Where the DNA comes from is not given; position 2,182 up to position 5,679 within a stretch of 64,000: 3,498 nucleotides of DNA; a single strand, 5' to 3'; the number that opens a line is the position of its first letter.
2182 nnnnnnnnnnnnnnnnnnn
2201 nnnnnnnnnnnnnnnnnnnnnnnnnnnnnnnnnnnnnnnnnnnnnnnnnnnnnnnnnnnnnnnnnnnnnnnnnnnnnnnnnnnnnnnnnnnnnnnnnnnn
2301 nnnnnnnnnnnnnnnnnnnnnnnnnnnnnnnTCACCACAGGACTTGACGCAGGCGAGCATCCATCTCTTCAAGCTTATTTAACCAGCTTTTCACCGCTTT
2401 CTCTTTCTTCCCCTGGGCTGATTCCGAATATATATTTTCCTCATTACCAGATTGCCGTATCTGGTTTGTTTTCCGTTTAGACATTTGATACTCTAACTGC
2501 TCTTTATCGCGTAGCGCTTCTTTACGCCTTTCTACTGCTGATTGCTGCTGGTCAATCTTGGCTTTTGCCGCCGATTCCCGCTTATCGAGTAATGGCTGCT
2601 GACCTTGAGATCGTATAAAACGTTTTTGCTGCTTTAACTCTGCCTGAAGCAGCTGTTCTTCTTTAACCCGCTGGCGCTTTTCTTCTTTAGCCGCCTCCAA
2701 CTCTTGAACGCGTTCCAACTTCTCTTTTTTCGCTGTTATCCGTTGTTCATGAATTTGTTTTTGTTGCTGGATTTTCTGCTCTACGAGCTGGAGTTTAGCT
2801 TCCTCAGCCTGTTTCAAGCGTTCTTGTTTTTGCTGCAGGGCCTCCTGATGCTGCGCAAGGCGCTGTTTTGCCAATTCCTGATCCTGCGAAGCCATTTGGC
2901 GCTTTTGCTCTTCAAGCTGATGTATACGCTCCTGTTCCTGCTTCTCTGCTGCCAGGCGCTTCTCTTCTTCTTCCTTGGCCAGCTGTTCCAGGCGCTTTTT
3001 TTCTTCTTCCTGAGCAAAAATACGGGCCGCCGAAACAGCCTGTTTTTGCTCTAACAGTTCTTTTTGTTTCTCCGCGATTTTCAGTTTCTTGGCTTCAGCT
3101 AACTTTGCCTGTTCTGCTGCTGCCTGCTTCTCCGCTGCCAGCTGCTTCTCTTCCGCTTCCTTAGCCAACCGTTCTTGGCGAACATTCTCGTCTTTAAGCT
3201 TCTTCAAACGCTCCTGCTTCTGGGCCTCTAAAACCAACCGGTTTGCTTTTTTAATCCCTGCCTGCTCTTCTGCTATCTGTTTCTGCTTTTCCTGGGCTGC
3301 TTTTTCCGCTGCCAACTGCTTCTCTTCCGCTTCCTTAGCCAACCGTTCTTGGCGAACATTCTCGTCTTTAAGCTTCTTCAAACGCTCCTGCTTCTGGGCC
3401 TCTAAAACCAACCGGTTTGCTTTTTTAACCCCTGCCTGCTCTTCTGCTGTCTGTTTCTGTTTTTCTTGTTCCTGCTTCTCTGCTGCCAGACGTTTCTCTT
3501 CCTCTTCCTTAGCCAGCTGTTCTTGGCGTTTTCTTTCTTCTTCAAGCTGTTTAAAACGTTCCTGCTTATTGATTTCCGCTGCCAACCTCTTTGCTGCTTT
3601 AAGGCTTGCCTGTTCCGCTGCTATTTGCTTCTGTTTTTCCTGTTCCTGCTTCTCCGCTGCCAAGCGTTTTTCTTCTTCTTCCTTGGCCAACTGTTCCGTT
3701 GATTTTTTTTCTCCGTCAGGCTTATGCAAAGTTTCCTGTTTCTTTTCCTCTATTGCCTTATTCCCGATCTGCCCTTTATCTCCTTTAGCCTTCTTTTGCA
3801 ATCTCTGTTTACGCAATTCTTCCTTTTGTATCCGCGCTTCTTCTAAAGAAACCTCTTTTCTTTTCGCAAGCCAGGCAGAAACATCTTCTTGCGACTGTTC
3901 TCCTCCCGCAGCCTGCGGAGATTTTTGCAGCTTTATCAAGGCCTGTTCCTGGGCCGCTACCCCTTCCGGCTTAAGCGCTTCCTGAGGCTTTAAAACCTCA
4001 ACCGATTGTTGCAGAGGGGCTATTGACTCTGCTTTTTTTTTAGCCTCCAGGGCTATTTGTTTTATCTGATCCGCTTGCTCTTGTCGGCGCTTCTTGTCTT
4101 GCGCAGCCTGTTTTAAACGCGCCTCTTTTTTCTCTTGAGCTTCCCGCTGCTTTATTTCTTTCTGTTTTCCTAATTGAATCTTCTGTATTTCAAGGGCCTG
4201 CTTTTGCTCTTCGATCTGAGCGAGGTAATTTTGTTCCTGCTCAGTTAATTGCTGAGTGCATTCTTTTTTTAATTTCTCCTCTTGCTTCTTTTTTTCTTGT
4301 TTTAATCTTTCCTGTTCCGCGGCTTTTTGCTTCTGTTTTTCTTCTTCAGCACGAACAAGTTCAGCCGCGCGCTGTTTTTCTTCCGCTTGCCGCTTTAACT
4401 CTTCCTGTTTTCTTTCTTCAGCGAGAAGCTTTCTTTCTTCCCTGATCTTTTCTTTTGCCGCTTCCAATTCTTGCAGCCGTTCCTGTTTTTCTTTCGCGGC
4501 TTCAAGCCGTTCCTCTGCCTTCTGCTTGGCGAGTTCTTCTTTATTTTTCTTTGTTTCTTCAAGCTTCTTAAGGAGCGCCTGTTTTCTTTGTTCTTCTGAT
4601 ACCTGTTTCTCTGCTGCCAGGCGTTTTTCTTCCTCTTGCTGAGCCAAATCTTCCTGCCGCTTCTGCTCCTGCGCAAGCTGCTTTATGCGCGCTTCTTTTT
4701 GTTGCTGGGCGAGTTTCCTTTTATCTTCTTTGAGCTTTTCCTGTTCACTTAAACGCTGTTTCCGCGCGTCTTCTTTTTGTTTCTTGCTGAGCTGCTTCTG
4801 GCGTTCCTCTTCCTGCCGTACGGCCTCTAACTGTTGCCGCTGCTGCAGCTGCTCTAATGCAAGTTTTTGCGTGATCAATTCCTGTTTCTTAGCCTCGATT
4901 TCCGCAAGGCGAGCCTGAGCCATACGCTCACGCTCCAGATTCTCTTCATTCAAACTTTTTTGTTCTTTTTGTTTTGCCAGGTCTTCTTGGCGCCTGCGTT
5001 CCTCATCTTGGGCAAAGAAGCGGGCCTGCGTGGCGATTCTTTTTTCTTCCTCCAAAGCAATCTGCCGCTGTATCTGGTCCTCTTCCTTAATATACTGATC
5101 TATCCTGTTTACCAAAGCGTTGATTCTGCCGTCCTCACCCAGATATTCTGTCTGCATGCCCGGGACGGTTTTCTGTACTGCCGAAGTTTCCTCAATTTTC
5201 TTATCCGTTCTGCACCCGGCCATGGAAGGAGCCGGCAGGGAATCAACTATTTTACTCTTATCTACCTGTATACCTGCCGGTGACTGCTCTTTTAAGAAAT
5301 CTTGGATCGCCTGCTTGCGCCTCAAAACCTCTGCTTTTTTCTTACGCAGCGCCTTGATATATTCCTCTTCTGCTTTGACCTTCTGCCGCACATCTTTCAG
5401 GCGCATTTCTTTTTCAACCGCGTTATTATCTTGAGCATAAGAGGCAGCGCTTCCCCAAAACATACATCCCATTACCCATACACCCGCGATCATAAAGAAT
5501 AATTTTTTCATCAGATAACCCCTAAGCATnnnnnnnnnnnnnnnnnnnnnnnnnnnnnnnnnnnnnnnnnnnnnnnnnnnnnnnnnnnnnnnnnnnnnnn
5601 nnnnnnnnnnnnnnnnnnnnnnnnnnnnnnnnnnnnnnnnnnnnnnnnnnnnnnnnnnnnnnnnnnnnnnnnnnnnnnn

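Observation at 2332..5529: Secreted ~1000-aa ER/K-rich repetitive helix protein, translationally coupled to the split secretin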

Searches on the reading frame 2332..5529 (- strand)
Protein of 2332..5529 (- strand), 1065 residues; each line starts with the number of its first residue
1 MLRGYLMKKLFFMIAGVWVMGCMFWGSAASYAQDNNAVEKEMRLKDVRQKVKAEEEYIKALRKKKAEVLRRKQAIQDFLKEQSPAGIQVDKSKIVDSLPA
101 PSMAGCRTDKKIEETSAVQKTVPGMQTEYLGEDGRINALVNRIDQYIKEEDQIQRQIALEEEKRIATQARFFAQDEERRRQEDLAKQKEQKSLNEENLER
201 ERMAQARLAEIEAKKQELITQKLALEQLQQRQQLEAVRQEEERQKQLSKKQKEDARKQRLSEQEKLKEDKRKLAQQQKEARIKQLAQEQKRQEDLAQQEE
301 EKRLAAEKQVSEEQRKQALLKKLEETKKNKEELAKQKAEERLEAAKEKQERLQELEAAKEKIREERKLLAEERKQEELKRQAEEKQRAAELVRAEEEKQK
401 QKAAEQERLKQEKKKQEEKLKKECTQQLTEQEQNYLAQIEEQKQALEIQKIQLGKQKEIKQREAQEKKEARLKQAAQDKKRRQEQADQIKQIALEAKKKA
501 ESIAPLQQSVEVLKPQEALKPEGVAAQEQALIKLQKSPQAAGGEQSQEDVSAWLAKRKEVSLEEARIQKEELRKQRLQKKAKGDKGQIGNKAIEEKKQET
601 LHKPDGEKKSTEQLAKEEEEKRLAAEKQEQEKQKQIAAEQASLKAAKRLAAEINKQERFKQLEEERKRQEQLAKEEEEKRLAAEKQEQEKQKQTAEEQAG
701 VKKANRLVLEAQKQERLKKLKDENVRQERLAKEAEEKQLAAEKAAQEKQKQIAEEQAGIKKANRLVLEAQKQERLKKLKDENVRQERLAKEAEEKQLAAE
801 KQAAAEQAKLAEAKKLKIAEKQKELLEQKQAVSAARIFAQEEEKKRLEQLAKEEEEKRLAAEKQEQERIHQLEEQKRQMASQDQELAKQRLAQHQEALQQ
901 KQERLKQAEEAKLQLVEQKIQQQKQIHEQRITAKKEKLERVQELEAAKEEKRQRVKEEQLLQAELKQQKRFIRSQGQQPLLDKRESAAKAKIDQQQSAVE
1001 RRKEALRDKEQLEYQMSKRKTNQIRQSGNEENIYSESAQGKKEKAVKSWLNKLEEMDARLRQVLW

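Call 6: search_protein_families(library=pfam, proteins=[window:2332-5529:-], max_evalue=0.01)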
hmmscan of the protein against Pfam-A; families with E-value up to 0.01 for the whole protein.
window:2332-5529:- (1065 aa): 1 family
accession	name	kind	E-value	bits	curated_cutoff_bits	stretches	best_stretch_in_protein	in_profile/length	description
PF09885.14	DUF2112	-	0.0059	17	25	0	69-148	67-141/143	Uncharacterized protein conserved in archaea (DUF2112)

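Call 7: search_protein_families(library=ncbifam, proteins=[window:2332-5529:-], max_evalue=0.01)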
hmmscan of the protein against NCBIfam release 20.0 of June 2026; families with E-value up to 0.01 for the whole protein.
window:2332-5529:- (1065 aa): 0 families

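Call 10: find_encoding_contigs(protein=window:2332-5529:-, flank=10000, max_places=6)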
Protein window:2332-5529:- (1065 aa): no gene with exactly this product is on record in the collection.

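Call 15: find_homologous_proteins(query=window:2332-5511:-, max_evalue=0.00001)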
Query window:2332-5511:-: 8000 candidates shared short words with the query, none scored E <= 0.00001.

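Call 44: find_encoding_contigs(protein=window:2332-5511:-, flank=3000, max_places=6)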
Protein window:2332-5511:- (1059 aa): no gene with exactly this product is on record in the collection.

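Call 48: predict_structure(protein=window:2335-5511:-)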
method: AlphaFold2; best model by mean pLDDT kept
length: 1059 residues; sequences in the alignment: 1
mean_pLDDT: 62.2   pTM: 0.24
mean pLDDT of the five models: 62.2, 61.1, 60.4, 59.9, 56.7
residues with pLDDT >= 90: 0; 70-90: 364; 50-70: 486; < 50: 209
segments of 3 or more residues with pLDDT < 50: 1-24, 26-29, 76-125, 343-353, 496-545, 576-605, 689-703, 1029-1031
pLDDT, mean of each block of 10 residues (from residue 1): 33 32 46 64 74 79 74 48 39 34 36 41 54 75 74 73 69 75 73 71 75 73 70 65 62 64 70 68 68 61 58 69 70 62 46 53 64 67 67 67 70 66 68 70 71 73 72 74 70 48 30 33 36 29 46 54 67 49 42 35 48 63 70 68 72 72 70 61 49 38 52 64 64 65 67 66 70 72 68 68 63 57 52 66 72 72 72 67 69 72 74 74 75 73 76 73 64 61 69 74 76 65 49 56 76 57
secondary structure, 60 per line:
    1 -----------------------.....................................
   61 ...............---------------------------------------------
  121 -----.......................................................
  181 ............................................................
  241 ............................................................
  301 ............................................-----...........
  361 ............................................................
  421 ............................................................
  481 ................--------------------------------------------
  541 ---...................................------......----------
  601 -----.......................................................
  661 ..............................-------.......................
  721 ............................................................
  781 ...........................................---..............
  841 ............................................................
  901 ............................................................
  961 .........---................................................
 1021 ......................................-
elements in order (helices of 4 or more, strands of 3 or more residues): H24-75 H126-344 H350-496 H544-578 H585-590 H606-690 H698-823 H827-969 H973-1058

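Call 60: search_solved_structures(query=window:2335-5511:-, max_evalue=0.01)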
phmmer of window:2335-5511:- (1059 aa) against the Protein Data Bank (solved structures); distinct sequences matched with E-value up to 0.01: 0.

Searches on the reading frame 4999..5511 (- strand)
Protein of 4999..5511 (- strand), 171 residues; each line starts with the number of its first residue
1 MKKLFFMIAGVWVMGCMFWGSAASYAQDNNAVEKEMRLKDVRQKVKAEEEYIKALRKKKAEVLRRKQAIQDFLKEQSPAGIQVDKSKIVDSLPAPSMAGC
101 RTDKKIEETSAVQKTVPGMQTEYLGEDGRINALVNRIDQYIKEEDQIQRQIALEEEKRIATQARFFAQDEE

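Call 33: find_homologous_proteins(query=window:4999-5511:-, max_evalue=0.001)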
Query seq(171 aa): 75 candidates shared short words with the query, none scored E <= 0.001.

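Call 34: find_related_loci(query=window:5002-5511:-, collection=metagenome_contigs, flank=6000)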
Query window:5002-5511:- (170 aa) in metagenome_contigs; peptide patterns used: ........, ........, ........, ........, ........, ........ (x = any residue, [..] = any of these).
600 stretches matched a pattern, but none encodes a relative of the query by tblastn (E <= 1e-3).

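Call 42: search_protein_representatives(protein=window:5002-5511:-)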
Query: 170 residues. Proteins with E-value up to 0.001 (for the whole library): 2; up to 1e-10: 1; up to 1e-30: 0. The best 2 are listed.
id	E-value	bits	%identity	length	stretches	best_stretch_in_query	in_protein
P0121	1.8e-26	109.2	34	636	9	110-147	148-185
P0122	1.7e-08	50.9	35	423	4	110-145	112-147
